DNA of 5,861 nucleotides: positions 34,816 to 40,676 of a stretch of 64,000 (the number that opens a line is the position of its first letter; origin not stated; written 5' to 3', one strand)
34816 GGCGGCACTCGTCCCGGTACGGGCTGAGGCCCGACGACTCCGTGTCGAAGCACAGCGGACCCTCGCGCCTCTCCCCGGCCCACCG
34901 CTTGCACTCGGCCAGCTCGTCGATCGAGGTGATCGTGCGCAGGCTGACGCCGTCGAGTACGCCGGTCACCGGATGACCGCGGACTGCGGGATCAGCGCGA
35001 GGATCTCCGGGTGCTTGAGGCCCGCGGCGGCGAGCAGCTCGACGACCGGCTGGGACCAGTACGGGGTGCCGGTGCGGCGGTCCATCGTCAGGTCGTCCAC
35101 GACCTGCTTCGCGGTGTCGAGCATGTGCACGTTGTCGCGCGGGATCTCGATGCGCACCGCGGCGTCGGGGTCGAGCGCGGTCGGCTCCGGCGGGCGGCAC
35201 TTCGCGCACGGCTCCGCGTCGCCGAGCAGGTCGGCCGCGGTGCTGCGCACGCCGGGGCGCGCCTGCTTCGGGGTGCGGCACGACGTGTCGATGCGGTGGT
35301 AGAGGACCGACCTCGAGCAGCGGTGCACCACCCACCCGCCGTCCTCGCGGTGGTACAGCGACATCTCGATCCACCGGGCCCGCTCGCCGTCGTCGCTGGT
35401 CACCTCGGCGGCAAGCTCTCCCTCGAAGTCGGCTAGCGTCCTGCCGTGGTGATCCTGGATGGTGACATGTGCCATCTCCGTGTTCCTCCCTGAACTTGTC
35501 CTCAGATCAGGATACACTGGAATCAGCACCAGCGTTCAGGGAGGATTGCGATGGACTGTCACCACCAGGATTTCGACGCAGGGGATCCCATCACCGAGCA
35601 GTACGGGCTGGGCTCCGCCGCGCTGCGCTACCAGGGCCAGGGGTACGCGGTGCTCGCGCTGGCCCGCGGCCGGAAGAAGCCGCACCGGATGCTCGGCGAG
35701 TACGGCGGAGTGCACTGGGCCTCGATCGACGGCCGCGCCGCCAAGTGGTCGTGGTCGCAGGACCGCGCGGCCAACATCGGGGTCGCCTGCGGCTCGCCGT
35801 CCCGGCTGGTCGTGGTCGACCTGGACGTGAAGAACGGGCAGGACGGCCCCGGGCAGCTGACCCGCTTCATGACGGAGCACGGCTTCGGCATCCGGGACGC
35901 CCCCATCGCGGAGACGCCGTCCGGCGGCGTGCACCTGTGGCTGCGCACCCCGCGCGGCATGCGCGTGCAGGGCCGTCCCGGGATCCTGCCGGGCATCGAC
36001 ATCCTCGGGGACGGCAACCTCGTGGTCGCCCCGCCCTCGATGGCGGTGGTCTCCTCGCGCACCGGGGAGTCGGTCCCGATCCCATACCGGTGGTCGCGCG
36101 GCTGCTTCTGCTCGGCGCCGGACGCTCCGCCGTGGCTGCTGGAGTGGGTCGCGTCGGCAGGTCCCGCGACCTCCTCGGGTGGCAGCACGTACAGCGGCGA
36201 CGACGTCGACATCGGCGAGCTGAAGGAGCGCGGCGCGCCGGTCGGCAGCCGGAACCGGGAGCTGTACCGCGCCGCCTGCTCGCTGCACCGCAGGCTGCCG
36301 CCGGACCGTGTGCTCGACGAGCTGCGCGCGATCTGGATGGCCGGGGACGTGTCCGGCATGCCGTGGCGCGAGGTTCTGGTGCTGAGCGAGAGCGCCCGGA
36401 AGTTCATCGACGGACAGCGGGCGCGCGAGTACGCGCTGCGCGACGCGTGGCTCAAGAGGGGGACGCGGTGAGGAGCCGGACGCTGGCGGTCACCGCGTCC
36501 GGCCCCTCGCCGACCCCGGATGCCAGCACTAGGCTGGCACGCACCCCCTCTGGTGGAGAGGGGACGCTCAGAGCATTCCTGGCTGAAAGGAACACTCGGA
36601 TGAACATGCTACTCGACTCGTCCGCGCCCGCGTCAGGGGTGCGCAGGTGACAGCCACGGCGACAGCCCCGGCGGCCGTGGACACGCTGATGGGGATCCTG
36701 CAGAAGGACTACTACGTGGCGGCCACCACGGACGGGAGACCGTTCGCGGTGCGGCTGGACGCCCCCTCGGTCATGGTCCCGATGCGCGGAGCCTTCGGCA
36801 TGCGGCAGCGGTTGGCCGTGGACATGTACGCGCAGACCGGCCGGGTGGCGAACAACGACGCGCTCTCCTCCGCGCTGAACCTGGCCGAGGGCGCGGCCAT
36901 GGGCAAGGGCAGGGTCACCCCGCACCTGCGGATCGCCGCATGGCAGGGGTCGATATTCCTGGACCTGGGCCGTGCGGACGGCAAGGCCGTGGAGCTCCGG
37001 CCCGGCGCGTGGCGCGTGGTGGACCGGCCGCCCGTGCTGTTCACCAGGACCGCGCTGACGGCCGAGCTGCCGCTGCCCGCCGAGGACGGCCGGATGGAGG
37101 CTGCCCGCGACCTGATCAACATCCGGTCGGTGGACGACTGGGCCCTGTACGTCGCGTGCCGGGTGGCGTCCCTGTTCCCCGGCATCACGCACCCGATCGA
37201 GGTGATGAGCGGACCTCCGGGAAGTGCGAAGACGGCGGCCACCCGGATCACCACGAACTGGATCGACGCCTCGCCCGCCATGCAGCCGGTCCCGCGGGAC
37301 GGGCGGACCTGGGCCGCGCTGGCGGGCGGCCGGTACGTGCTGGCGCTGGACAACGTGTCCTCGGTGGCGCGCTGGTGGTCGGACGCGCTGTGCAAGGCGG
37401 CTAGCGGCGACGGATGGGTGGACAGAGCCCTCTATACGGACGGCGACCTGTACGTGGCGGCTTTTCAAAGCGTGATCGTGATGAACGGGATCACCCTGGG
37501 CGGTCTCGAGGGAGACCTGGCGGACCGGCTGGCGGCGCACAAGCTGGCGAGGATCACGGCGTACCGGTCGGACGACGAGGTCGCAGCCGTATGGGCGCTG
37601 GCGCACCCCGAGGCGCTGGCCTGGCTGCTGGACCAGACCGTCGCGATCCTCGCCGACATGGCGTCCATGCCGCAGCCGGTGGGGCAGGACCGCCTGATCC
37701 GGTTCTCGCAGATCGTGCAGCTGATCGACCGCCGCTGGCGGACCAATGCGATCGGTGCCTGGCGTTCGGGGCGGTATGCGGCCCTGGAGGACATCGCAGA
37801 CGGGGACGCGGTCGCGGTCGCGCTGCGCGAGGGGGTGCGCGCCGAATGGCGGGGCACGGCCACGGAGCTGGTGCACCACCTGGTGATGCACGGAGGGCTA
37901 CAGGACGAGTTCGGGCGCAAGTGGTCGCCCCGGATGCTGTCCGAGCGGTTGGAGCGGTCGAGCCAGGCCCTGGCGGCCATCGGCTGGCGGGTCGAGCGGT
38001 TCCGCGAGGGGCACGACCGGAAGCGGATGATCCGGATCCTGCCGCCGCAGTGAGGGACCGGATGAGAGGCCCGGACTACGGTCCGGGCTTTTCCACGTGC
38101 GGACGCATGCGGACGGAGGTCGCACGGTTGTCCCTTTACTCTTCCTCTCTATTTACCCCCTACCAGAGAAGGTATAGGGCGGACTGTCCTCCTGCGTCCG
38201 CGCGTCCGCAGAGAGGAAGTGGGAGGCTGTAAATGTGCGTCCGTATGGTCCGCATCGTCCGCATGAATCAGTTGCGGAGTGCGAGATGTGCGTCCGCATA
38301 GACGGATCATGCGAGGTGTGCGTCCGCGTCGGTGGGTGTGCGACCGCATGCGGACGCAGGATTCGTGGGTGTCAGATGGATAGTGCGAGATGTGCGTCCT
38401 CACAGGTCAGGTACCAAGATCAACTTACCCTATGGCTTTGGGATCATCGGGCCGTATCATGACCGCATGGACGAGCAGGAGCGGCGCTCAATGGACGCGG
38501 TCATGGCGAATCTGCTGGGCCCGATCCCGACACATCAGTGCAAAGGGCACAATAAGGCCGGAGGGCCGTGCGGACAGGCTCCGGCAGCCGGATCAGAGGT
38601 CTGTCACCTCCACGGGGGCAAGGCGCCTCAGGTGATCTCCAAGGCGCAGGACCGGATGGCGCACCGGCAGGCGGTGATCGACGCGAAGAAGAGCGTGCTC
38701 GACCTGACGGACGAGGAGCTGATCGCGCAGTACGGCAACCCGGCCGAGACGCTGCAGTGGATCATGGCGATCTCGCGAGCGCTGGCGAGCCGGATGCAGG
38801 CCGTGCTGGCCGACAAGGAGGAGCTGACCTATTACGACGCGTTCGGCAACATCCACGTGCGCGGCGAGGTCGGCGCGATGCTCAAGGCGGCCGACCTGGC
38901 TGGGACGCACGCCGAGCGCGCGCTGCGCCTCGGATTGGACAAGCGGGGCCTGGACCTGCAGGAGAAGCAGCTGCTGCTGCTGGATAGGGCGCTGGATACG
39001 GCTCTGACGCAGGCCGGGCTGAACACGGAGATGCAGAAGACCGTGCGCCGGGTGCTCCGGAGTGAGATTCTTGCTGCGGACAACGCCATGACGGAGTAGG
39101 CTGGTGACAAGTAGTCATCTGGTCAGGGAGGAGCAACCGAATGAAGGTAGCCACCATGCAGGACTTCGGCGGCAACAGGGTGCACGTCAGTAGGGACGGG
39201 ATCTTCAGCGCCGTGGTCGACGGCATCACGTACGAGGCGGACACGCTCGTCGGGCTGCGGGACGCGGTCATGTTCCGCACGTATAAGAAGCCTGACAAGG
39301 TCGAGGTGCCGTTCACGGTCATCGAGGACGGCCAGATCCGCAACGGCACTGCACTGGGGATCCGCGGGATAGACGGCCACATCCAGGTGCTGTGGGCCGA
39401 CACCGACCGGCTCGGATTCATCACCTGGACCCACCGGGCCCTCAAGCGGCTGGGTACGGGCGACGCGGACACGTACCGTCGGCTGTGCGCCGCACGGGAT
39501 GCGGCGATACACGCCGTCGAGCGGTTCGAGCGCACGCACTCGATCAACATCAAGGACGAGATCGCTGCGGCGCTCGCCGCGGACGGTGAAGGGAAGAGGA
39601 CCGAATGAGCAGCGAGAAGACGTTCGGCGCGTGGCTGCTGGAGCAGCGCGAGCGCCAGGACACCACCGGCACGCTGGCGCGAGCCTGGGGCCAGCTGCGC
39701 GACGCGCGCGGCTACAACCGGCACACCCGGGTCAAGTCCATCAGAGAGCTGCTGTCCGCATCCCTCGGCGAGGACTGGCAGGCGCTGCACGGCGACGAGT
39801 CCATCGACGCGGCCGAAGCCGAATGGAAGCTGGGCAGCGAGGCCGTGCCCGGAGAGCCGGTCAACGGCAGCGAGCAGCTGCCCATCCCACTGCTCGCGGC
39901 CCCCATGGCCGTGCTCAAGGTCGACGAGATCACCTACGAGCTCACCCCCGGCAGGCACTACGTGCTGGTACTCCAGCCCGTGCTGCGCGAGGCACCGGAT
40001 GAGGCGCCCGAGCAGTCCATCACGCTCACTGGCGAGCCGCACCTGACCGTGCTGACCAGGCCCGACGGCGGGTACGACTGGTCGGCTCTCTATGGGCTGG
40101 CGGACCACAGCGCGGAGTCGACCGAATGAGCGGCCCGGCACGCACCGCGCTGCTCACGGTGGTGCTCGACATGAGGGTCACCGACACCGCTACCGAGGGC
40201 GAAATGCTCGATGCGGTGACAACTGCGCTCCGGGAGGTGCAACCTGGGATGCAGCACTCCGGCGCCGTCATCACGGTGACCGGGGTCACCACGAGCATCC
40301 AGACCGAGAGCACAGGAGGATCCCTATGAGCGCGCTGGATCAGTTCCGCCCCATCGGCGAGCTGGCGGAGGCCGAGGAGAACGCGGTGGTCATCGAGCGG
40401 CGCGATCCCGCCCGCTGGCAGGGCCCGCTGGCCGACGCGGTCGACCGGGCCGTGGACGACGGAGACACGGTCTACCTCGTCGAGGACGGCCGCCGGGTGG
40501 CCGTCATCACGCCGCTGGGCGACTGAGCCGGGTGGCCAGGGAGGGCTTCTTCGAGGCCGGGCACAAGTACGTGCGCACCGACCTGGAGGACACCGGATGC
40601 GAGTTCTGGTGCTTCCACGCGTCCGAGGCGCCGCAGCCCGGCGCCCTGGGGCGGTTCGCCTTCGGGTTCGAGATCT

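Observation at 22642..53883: Conserved start-associated motif TCAGGGA(A/G)G upstream of about 16 early/middle gene starts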

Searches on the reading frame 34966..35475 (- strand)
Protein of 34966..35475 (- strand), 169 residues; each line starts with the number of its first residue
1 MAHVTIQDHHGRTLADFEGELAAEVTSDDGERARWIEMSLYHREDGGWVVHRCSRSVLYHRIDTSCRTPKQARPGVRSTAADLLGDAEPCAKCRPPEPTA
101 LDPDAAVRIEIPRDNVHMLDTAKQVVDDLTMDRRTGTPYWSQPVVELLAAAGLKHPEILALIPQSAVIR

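Call 24: search_protein_families(library=pfam, proteins=[window:34966-35475:-], max_evalue=0.01)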
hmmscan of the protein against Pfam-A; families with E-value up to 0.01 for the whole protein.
window:34966-35475:- (169 aa): 0 families

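Call 26: search_protein_families(library=phrogs, proteins=[window:34966-35475:-], max_evalue=0.001)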
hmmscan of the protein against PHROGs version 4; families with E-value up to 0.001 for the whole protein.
window:34966-35475:- (169 aa): 0 families

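Call 68: search_solved_structures(query=window:34966-35475:-, max_evalue=1)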
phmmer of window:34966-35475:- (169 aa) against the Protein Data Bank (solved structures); distinct sequences matched with E-value up to 1: 2.
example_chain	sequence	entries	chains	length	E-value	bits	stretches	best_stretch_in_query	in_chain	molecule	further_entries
8ee8_H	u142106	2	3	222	0.57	13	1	120-165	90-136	rhMZ100-C antibody heavy chain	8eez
9bhx_A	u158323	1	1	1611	0.73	12.7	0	33-87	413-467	Protein sevenless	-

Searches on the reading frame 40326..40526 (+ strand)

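Call 40: search_protein_families(library=pfam, proteins=[window:40326-40526:+], max_evalue=0.01)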
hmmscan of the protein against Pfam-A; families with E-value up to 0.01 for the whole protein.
window:40326-40526:+ (66 aa): 1 family
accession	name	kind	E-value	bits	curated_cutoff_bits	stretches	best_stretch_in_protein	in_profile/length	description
PF02604.26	PhdYeFM_antitox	-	0.0056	16.9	29.8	0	35-64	13-42/74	Antitoxin Phd_YefM, type II toxin-antitoxin system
